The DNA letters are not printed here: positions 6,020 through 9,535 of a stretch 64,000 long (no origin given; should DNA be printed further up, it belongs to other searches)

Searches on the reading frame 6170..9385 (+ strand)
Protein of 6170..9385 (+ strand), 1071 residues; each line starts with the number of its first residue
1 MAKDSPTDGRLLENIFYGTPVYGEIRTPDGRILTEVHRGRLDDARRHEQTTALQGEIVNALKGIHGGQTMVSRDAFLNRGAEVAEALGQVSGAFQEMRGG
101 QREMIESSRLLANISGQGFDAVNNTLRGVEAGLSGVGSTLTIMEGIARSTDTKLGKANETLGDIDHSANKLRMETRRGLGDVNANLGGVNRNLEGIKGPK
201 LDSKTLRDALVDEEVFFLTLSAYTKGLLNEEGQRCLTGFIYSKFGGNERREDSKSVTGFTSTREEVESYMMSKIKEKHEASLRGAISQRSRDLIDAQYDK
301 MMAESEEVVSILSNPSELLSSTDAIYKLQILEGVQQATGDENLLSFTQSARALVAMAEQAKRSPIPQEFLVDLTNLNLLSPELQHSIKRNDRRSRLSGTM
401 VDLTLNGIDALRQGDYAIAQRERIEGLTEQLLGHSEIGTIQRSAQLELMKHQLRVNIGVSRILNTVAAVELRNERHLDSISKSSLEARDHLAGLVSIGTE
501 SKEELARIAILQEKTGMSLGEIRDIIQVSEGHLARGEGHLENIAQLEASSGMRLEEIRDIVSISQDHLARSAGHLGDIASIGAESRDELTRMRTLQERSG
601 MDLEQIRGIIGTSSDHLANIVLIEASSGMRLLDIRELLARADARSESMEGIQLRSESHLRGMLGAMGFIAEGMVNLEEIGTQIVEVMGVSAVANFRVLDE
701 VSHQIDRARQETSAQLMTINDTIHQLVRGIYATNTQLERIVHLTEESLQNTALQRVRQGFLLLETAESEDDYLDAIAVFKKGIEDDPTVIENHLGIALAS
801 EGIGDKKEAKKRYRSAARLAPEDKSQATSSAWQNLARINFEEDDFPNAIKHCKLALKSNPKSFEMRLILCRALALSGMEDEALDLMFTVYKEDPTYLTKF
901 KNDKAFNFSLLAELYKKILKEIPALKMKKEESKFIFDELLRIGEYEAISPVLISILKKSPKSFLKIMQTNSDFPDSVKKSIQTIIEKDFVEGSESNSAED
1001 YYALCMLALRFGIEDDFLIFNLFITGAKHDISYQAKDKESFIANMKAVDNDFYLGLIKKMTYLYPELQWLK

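Call 28: search_protein_families(library=pfam, proteins=[window:6170-9385:+], max_evalue=0.001)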
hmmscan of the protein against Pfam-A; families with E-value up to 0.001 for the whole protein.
window:6170-9385:+ (1071 aa): 7 families
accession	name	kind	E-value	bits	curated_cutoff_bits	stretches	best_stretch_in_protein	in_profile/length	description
PF14559.12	TPR_19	-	5.5e-09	36.7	25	0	840-894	2-56/68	Tetratricopeptide repeat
PF13428.12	TPR_14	-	4.1e-08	33.6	23.5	0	831-871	3-43/44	Tetratricopeptide repeat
PF07719.23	TPR_2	-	2e-07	31.1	27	0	831-861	3-33/34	Tetratricopeptide repeat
PF13181.12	TPR_8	-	9.4e-06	25.8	25.7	0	830-861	2-33/34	Tetratricopeptide repeat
PF13424.12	TPR_12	-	0.00026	21.6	30.1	0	765-821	19-76/77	Tetratricopeptide repeat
PF00515.34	TPR_1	-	0.00035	20.7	27.8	0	830-861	2-33/34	Tetratricopeptide repeat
PF13432.12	TPR_16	-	0.0005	20.9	32.7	0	802-862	9-64/65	Tetratricopeptide repeat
